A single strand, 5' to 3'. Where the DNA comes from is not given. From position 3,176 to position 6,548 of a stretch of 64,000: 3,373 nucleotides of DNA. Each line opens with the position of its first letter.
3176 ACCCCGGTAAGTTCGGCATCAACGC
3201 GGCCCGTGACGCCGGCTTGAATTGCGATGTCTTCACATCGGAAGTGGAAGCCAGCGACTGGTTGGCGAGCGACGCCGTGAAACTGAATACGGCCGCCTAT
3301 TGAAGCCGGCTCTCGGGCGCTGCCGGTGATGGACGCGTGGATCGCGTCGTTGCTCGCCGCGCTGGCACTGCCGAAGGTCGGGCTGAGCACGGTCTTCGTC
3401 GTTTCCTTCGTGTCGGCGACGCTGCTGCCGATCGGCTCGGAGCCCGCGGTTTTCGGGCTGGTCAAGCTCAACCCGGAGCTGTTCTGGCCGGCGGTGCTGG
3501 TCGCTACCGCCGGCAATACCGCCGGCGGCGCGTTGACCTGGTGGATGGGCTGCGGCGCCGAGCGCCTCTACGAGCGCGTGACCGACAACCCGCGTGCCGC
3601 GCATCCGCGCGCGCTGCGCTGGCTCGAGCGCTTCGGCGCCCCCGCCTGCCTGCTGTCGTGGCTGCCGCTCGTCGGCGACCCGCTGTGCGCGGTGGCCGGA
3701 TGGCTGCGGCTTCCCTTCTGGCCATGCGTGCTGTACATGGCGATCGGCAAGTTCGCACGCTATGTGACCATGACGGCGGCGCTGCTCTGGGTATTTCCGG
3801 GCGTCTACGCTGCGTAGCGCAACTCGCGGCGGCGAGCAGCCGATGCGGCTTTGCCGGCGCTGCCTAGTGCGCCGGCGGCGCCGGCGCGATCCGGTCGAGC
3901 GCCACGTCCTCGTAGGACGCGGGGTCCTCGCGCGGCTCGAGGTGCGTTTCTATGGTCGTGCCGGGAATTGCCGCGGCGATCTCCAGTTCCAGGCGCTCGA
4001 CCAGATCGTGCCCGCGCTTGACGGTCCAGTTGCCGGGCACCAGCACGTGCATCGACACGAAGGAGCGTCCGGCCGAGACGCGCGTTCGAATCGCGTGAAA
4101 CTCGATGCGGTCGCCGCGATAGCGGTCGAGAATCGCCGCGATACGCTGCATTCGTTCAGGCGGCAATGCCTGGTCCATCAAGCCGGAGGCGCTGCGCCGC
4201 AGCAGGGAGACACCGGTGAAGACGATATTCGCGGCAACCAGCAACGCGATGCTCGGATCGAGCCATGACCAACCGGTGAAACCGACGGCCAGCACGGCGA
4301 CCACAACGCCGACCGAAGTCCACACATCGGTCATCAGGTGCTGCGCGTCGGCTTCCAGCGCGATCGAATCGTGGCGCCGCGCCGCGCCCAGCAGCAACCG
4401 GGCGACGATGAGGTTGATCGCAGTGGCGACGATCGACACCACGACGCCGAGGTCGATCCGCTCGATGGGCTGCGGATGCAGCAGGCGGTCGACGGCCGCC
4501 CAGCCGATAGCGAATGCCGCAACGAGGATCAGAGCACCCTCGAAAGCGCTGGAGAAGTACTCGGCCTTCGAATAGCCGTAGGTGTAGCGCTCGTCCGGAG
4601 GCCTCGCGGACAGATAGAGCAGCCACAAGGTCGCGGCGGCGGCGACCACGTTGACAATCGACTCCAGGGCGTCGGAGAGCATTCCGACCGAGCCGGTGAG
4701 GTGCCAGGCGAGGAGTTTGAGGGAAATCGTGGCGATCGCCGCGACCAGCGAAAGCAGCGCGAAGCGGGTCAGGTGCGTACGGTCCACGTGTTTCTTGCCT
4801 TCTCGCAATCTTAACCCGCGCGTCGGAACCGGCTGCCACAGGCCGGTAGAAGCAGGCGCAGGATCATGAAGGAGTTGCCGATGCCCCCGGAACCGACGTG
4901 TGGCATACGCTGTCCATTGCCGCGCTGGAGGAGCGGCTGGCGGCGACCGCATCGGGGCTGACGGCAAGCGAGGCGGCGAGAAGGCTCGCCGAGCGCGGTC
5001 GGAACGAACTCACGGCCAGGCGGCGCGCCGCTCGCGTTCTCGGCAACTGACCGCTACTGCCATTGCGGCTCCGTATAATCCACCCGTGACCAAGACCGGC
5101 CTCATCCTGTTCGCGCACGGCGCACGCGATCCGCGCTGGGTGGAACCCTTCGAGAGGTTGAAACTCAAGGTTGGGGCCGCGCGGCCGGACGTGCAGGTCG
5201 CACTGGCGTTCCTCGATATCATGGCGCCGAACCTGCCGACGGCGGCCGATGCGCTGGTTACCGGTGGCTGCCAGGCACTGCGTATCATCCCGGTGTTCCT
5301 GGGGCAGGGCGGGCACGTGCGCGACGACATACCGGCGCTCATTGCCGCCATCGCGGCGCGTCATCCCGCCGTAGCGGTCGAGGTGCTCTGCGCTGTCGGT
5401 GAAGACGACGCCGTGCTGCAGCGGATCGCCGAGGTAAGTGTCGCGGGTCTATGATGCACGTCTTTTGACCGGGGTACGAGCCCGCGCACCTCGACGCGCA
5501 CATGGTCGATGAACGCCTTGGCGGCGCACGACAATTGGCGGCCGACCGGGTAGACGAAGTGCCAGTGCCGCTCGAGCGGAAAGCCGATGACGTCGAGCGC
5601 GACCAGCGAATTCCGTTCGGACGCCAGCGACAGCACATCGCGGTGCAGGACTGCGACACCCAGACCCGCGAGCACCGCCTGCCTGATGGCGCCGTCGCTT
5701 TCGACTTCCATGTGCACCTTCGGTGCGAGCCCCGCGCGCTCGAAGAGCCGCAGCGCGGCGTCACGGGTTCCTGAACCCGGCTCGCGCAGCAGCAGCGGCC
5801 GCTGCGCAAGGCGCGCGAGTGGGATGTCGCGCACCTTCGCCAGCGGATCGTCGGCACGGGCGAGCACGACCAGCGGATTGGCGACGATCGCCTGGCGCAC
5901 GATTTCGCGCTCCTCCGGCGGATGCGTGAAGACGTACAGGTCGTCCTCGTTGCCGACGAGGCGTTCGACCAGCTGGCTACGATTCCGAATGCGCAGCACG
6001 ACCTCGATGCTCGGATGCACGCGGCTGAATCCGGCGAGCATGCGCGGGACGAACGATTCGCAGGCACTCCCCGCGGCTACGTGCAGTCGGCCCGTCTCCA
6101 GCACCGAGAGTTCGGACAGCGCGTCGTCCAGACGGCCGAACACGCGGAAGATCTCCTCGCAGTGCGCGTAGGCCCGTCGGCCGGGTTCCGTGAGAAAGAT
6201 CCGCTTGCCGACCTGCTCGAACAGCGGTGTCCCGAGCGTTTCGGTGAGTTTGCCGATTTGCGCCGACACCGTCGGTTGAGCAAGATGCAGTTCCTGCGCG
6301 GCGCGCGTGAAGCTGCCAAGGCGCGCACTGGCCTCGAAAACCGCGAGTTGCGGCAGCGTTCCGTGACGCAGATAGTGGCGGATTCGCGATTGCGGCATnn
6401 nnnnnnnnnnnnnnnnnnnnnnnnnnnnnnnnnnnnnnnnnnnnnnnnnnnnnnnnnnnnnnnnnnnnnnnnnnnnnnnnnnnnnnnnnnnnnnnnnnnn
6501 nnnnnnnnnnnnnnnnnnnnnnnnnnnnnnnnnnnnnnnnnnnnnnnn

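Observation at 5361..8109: Mn2+ riboswitch wired to a LysR transcription factor, facing away from the terC gene: candidate riboswitch-to-TF relay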

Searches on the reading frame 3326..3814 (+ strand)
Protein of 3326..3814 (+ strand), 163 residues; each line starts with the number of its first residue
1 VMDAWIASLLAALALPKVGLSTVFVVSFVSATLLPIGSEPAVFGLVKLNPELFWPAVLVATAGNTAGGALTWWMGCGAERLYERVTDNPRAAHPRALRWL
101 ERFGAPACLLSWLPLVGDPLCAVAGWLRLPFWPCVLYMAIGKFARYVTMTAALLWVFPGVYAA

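Call 10: search_protein_families(library=pfam, proteins=[window:3326-3814:+])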
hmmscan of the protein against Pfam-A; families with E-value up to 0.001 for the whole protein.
window:3326-3814:+ (163 aa): 1 family
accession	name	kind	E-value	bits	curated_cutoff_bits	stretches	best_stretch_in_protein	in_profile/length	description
PF09335.16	VTT_dom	-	3.9e-11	43.9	33.9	1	53-148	16-116/123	VTT domain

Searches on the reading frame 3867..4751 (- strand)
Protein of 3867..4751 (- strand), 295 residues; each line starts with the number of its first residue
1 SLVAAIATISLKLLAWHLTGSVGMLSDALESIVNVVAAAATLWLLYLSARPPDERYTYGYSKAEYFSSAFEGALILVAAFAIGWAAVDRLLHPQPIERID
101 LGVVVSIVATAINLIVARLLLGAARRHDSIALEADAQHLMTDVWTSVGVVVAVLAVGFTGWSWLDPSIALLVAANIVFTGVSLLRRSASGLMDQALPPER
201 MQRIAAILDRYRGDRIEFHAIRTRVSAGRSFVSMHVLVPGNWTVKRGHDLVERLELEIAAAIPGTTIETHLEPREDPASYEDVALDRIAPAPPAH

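Call 10: search_protein_families(library=pfam, proteins=[window:3867-4751:-])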
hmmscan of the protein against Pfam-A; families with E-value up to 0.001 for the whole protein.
window:3867-4751:- (295 aa): 2 families
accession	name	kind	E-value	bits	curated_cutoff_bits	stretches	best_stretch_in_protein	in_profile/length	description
PF01545.26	Cation_efflux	-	3.3e-46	158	26.6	1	1-192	4-198/198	Cation efflux family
PF16916.11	ZT_dimer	-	2.3e-16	60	26.7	1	196-273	1-77/78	Dimerisation domain of Zinc Transporter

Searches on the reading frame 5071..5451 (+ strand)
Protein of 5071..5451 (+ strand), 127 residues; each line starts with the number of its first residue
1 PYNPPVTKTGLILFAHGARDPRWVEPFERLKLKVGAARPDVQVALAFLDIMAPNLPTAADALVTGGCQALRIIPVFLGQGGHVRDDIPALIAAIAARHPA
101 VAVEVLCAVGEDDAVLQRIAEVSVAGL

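Call 10: search_protein_families(library=pfam, proteins=[window:5071-5451:+])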
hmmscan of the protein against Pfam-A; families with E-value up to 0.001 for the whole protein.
window:5071-5451:+ (127 aa): 1 family
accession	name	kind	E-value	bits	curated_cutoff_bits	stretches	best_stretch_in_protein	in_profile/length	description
PF01903.22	CbiX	-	4.2e-20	72.5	22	1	16-118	1-103/106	CbiX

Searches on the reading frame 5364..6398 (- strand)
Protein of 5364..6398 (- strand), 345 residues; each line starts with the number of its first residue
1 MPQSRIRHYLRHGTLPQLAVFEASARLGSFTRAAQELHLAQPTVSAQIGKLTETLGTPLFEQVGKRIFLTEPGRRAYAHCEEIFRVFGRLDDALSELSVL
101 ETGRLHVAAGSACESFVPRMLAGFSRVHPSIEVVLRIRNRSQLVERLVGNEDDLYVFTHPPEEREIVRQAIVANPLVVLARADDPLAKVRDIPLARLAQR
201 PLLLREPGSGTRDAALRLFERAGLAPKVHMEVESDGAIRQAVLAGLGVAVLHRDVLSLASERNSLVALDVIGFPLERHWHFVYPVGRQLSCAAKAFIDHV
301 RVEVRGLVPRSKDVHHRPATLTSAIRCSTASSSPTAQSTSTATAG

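Call 10: search_protein_families(library=pfam, proteins=[window:5364-6398:-])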
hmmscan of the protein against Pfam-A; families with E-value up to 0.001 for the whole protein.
window:5364-6398:- (345 aa): 2 families
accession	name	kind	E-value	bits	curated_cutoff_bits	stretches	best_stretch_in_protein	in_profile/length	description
PF03466.25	LysR_substrate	-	2.9e-47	161.2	28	1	101-301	4-205/209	LysR substrate binding domain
PF00126.33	HTH_1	-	5.4e-20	71.5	26.6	1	17-74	3-60/60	Bacterial regulatory helix-turn-helix protein, lysR family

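Call 19: find_related_loci(query=window:5364-6398:-, collection=genome_contigs, flank=3500)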
Query window:5364-6398:- (345 aa) in genome_contigs; peptide patterns used: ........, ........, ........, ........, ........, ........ (x = any residue, [..] = any of these).
338 stretches matched a pattern; 59 encode a relative of the query (tblastn E <= 1e-3); 59 distinct loci.
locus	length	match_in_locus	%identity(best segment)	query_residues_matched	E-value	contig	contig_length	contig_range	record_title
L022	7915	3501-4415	72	1-305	1e-141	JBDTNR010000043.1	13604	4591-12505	MAG: Betaproteobacteria bacterium isolate cluster3_bin.155 NODE_18562_length_13604_cov_5.608827, whole genome shotgun se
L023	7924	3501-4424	60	1-308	7e-125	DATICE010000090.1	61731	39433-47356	MAG TPA_asm: Burkholderiales bacterium isolate SMAG_U16308 k141_751686, whole genome shotgun sequence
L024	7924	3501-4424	61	1-308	2e-123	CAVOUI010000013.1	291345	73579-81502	MAG: uncultured beta proteobacterium isolate MFD10007.bin.2.149 genome assembly, contig: contig_29813, whole genome shot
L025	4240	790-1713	60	1-308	6e-125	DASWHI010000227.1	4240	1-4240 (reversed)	MAG TPA_asm: Burkholderiales bacterium isolate SMAG_U2838 k141_2761457, whole genome shotgun sequence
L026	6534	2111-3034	59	1-308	3e-122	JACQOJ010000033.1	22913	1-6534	MAG: Betaproteobacteria bacterium isolate NC_groundwater_1278_Ag_S-0.2um_63_71 S_p2_S4_coassembly_k141_766430, whole gen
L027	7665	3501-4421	59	1-307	2e-121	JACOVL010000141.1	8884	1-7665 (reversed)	MAG: Betaproteobacteria bacterium isolate NC_groundwater_99_Ag_S-0.1um_66_148 S_p1_S3_170907_scaffold_1690125, whole gen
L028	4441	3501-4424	60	1-308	1e-121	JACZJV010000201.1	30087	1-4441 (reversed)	MAG: Burkholderiales bacterium isolate MAG28 betaproteobacteria_3_contig_1582481, whole genome shotgun sequence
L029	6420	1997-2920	61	1-308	5e-118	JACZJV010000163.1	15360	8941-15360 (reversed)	MAG: Burkholderiales bacterium isolate MAG28 betaproteobacteria_3_contig_1174714, whole genome shotgun sequence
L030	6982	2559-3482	59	1-308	2e-117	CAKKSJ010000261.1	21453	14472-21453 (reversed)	Burkholderiales bacterium isolate Hainich-H52-bin064-1 genome assembly, contig: H52-bin064_1_Hain_H52_02um_R2_1455_lengt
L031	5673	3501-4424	60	1-308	2e-115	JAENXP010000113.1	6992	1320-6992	MAG: Burkholderiales bacterium isolate 14_8_m_bin33 k141_300745_length_6992_cov_18.0000, whole genome shotgun sequence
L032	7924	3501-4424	57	1-308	5e-115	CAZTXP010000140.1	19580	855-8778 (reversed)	MAG TPA_asm: uncultured Enterobacteriaceae bacterium isolate binchicken_co200_30 genome assembly, contig: k141_1637410,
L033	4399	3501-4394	58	1-298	9e-115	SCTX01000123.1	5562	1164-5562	MAG: Betaproteobacteria bacterium isolate FW602_bin.10 FW602_bin.10-94950, whole genome shotgun sequence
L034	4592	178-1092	57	3-307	2e-113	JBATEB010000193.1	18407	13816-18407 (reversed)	MAG: Burkholderiales bacterium isolate MFD10090_ilm_asm_bin12 k127_142299, whole genome shotgun sequence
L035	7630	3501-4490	54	1-331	9e-113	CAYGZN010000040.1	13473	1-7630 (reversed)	MAG TPA_asm: uncultured Burkholderiaceae bacterium isolate ERP119294_co1_443 genome assembly, contig: NODE_6089_length_1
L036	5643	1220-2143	56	1-308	8e-113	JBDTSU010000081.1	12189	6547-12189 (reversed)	MAG: Betaproteobacteria bacterium isolate cluster3_bin.279 NODE_22374_length_12189_cov_5.558348, whole genome shotgun se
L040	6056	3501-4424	52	1-308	5e-108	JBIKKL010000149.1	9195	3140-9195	MAG: Burkholderiales bacterium isolate ME2014-07-24_3300043772_group5_bin326 Rohwer_bin2396_scaffold_11990_c1, whole gen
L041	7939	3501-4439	52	1-313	2e-104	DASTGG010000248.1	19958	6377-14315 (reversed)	MAG TPA_asm: Usitatibacter sp. isolate SMAG_U24 k141_46469, whole genome shotgun sequence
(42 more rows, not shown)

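Call 30: search_protein_families(library=pfam, proteins=[L024:752-2773:-, L024:4-1260:-, L024:4494-7259:-, L024:2700-3218:+, L024:5733-7403:+, L024:4479-5480:+])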
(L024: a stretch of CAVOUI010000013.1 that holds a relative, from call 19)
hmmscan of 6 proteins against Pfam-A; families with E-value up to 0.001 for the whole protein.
L024:752-2773:- (674 aa): 1 family
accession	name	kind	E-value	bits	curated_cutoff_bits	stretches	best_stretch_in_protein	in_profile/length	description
PF13246.12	Cation_ATPase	-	4.3e-15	55.9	21.7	1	354-418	38-91/91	Cation transport ATPase (P-type)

L024:4-1260:- (419 aa): 2 families
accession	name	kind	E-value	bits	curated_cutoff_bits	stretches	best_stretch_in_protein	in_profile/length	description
PF00702.32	Hydrolase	-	1.8e-09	38.7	26.4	1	1-89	119-191/191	haloacid dehalogenase-like hydrolase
PF08282.18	Hydrolase_3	-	0.00011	22.5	20.9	1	65-122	199-255/255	haloacid dehalogenase-like hydrolase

L024:4494-7259:- (922 aa): 5 families
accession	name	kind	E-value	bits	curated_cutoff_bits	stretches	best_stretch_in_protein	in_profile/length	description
PF00072.30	Response_reg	-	7e-28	97.5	30.2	1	791-902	1-110/111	Response regulator receiver domain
PF01627.28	Hpt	-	1.3e-26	93.1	24.6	2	177-267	1-81/84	Hpt domain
PF01584.24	CheW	-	7.8e-17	61.6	23.5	1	638-767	1-136/138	CheW-like domain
PF02518.31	HATPase_c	-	2.9e-16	60.3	26.4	1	498-633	5-110/111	Histidine kinase-, DNA gyrase B-, and HSP90-like ATPase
PF02895.20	H-kinase_dim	-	0.00043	21.1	23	1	314-366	3-60/68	Signal transducing histidine kinase, homodimeric domain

L024:2700-3218:+ (173 aa): 0 families

L024:5733-7403:+ (557 aa): 0 families

L024:4479-5480:+ (334 aa): 0 families

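Call 31: search_protein_families(library=ncbifam, proteins=[window:5364-6398:-, L024:3501-4451:+], max_evalue=1e-10)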
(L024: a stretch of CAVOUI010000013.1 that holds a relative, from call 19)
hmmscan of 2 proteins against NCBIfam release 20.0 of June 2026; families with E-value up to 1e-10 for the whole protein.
window:5364-6398:- (345 aa): 32 families (the best 25 are shown)
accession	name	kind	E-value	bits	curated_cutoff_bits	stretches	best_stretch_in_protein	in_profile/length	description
NF045990.1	TransRegCbbRRhodb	equivalog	9.5e-55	185.8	450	1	14-300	7-296/304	LysR family regulator CbbR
TIGR03339.1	phn_lysR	subfamily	2e-53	181.4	341.1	1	17-254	1-236/279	aminoethylphosphonate catabolism associated LysR family transcriptional regulator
NF040786.1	LysR_Sec_metab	equivalog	4.1e-44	150.8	250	1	15-301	3-295/298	selenium metabolism-associated LysR family transcriptional regulator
NF040889.1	trans_reg_YeiE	equivalog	1e-43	149.7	480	1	13-299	3-285/288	DNA-binding transcriptional regulator YeiE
NF008095.0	PRK10837.1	subfamily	1.7e-39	135.8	281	1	12-301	2-287/290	LysR family transcriptional regulator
NF008416.0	PRK11242.1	equivalog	2e-33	116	277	1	19-304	7-291/300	transcriptional regulator CynR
NF047520.1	trans_act_CidR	equivalog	3e-33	115.2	415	1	17-301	5-289/292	cidABC operon transcriptional activator CidR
NF053705.1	TransRegGltCGpos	equivalog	1.5e-32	113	350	1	16-301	4-290/300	glutamate biosynthesis transcriptional regulator GltC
NF008352.0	PRK11139.1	subfamily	7.9e-26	90.8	288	1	15-300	8-288/305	transcriptional regulator GcvA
NF045775.1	acetoin_reg_AlsR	exception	8.1e-24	84.6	430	1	18-255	6-246/290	acetoin biosynthesis transcriptional regulator AlsR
NF008361.0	PRK11151.1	equivalog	2.2e-23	83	329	1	25-307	13-296/305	DNA-binding transcriptional regulator OxyR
NF009327.0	PRK12684.1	subfamily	5.3e-23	81.7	402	1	21-253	10-245/313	CysB family HTH-type transcriptional regulator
NF008722.0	PRK11716.1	equivalog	5.9e-23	81.3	246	1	17-266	5-256/293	HTH-type transcriptional activator IlvY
TIGR02424.1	TF_pcaQ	equivalog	3e-22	78.9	303.8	1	17-301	7-295/300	pca operon transcription factor PcaQ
NF008410.0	PRK11233.1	equivalog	1.4e-21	76.9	309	1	26-254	14-241/305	nitrogen assimilation transcriptional regulator NAC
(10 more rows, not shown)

L024:3501-4451:+ (317 aa): 39 families (the best 25 are shown)
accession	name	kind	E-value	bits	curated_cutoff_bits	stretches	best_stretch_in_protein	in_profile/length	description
NF045990.1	TransRegCbbRRhodb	equivalog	1.1e-66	224.9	450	1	14-299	7-295/304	LysR family regulator CbbR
TIGR03339.1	phn_lysR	subfamily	8.2e-55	186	341.1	1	17-272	1-251/279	aminoethylphosphonate catabolism associated LysR family transcriptional regulator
NF040786.1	LysR_Sec_metab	equivalog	3.1e-51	174.2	250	1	15-301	3-295/298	selenium metabolism-associated LysR family transcriptional regulator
NF040889.1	trans_reg_YeiE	equivalog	7.8e-47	159.9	480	1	13-300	3-286/288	DNA-binding transcriptional regulator YeiE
NF008095.0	PRK10837.1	subfamily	5.9e-45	153.7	281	1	12-301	2-287/290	LysR family transcriptional regulator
NF008416.0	PRK11242.1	equivalog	1.8e-37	129.2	277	1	17-305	5-292/300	transcriptional regulator CynR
NF053705.1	TransRegGltCGpos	equivalog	2.2e-35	122.3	350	1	16-300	4-289/300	glutamate biosynthesis transcriptional regulator GltC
NF047520.1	trans_act_CidR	equivalog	1.6e-34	119.5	415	1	17-301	5-289/292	cidABC operon transcriptional activator CidR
NF008352.0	PRK11139.1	subfamily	3.2e-31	108.6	288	1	15-299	8-287/305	transcriptional regulator GcvA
NF008722.0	PRK11716.1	equivalog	9.3e-27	93.8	246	1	17-251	5-241/293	HTH-type transcriptional activator IlvY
NF009327.0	PRK12684.1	subfamily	1.4e-26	93.5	402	1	15-258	3-250/313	CysB family HTH-type transcriptional regulator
NF045775.1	acetoin_reg_AlsR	exception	4.1e-26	92.1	430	1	17-252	5-243/290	acetoin biosynthesis transcriptional regulator AlsR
NF007385.0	PRK09906.1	equivalog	4.4e-25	88.4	356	1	16-271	4-261/296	DNA-binding transcriptional regulator HcaR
NF008239.0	PRK11013.1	equivalog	6.2e-25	87.9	288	1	15-255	6-247/309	LysR family transcriptional regulator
TIGR02424.1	TF_pcaQ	equivalog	7.8e-24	84.1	303.8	1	17-297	7-291/300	pca operon transcription factor PcaQ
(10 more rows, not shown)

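Call 34: search_protein_families(library=pfam, proteins=[L023:3-3074:-, L041:2-3151:-, L023:4651-5238:+, L023:5251-6354:+, L023:6354-7058:+, L041:4470-6968:-])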
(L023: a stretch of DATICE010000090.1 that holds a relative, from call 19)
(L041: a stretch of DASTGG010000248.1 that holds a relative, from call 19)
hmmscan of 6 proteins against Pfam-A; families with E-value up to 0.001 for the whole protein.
L023:3-3074:- (1024 aa): 7 families
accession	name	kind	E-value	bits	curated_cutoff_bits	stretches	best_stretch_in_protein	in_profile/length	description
PF00689.26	Cation_ATPase_C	-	4.2e-53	180.1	27.3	1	755-927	1-174/175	Cation transporting ATPase, C-terminus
PF00122.25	E1-E2_ATPase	-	2e-49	168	28.1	1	113-326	1-181/181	E1-E2 ATPase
PF13246.12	Cation_ATPase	-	1.9e-24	85.9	21.7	1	407-509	2-90/91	Cation transport ATPase (P-type)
PF00690.31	Cation_ATPase_N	-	4.7e-20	71.5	20.4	1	7-74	2-69/69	Cation transporter/ATPase, N-terminus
PF00702.32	Hydrolase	-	2.6e-17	64.3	26.4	1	566-685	86-191/191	haloacid dehalogenase-like hydrolase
PF12710.13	HAD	-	4.9e-05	24.3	27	1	573-682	80-189/189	haloacid dehalogenase-like hydrolase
PF08282.18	Hydrolase_3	-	0.00035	20.8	20.9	1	662-718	200-255/255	haloacid dehalogenase-like hydrolase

L041:2-3151:- (1050 aa): 8 families
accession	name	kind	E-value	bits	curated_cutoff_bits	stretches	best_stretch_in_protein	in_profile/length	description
PF00689.26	Cation_ATPase_C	-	4.3e-55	186.6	27.3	1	781-953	1-174/175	Cation transporting ATPase, C-terminus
PF00122.25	E1-E2_ATPase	-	1.6e-49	168.4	28.1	1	140-353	1-181/181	E1-E2 ATPase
PF13246.12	Cation_ATPase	-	1.6e-21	76.6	21.7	1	434-533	2-88/91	Cation transport ATPase (P-type)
PF00690.31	Cation_ATPase_N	-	8.3e-20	70.7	20.4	1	34-101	2-69/69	Cation transporter/ATPase, N-terminus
PF00702.32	Hydrolase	-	7.8e-19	69.3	26.4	1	371-710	3-190/191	haloacid dehalogenase-like hydrolase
PF08282.18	Hydrolase_3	-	6.4e-05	23.2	20.9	1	692-744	204-255/255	haloacid dehalogenase-like hydrolase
PF12710.13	HAD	-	7.3e-05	23.7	27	1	601-708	82-189/189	haloacid dehalogenase-like hydrolase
PF00582.32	Usp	-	0.0004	21.4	24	0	995-1039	1-45/141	Universal stress protein family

L023:4651-5238:+ (196 aa): 6 families
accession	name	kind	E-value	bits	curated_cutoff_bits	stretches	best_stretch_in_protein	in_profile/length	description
PF13417.12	GST_N_3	-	1.5e-12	48.1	22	1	3-78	1-73/75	Glutathione S-transferase, N-terminal domain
PF13409.12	GST_N_2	-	1.7e-12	48.2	25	1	9-74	2-69/70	Glutathione S-transferase, N-terminal domain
PF02798.26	GST_N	-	6.2e-12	46.1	20.9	1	1-74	3-76/76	Glutathione S-transferase, N-terminal domain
PF00043.30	GST_C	-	1.7e-08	35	20.7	1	134-190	35-93/93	Glutathione S-transferase, C-terminal domain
PF13410.11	GST_C_2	-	6.4e-08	33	24.9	1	123-185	4-69/69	Glutathione S-transferase, C-terminal domain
PF14497.11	GST_C_3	-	6.2e-05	23.6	21.6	1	134-191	35-96/104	Glutathione S-transferase, C-terminal domain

L023:5251-6354:+ (368 aa): 2 families
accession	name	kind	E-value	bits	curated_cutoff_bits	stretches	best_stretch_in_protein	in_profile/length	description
PF08495.15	FIST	-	3.2e-27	96.1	23.2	1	32-213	2-189/189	FIST N domain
PF10442.14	FIST_C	-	2.5e-25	89.6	28.5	1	215-354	1-131/131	FIST C domain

L023:6354-7058:+ (235 aa): 1 family
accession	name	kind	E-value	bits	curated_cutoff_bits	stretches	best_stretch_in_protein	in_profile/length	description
PF04654.17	DUF599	-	1.2e-58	198.4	27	1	20-227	2-210/211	Protein of unknown function, DUF599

L041:4470-6968:- (833 aa): 14 families
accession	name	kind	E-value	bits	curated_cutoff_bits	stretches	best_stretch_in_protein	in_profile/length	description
PF13424.12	TPR_12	-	4e-16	59.4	30.1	2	562-617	14-71/77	Tetratricopeptide repeat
PF17874.7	TPR_MalT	-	1.7e-14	54.3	45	1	637-812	46-223/336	MalT-like TPR region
PF13374.12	TPR_10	-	1.3e-11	44.6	27.5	1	592-618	3-29/42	Tetratricopeptide repeat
PF00486.34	Trans_reg_C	-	1.8e-11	44.4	26.2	1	23-95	4-77/77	Transcriptional regulatory protein, C terminal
PF07719.23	TPR_2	-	9.7e-10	38.3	27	0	676-699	6-29/34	Tetratricopeptide repeat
PF00515.34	TPR_1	-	1.5e-08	34.5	27.8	0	674-699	4-29/34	Tetratricopeptide repeat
PF13181.12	TPR_8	-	3.6e-07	30.3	25.7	0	674-700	4-30/34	Tetratricopeptide repeat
PF00931.28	NB-ARC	-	7.2e-06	25.9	23.5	1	136-251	16-137/248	NB-ARC domain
PF13401.12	AAA_22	-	1.7e-05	25.5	27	1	139-238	6-109/130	AAA domain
PF13191.12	AAA_16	-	4.7e-05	24.4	32.6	1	120-225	1-104/167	AAA ATPase domain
PF13432.12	TPR_16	-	0.00012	22.9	32.7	1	642-699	8-59/65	Tetratricopeptide repeat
PF20703.3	nSTAND1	-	0.00013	22.2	27.1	1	120-230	15-132/379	Novel STAND NTPase 1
PF13176.12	TPR_7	-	0.00026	21.3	27.9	0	674-698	2-26/36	Tetratricopeptide repeat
PF14559.12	TPR_19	-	0.0004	21.1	25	0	563-620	3-54/68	Tetratricopeptide repeat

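Call 49: search_protein_families(library=pfam, proteins=[L040:1906-3081:-, L040:1034-2212:-, L040:1150-3063:+], max_evalue=0.001)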
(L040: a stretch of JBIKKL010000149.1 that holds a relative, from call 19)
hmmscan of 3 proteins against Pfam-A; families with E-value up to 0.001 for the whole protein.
L040:1906-3081:- (392 aa): 0 families

L040:1034-2212:- (393 aa): 0 families

L040:1150-3063:+ (638 aa): 1 family
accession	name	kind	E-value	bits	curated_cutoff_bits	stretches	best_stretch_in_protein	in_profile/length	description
PF03401.19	TctC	-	1.2e-72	245.2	27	1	362-634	1-273/274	Tripartite tricarboxylate transporter family receptor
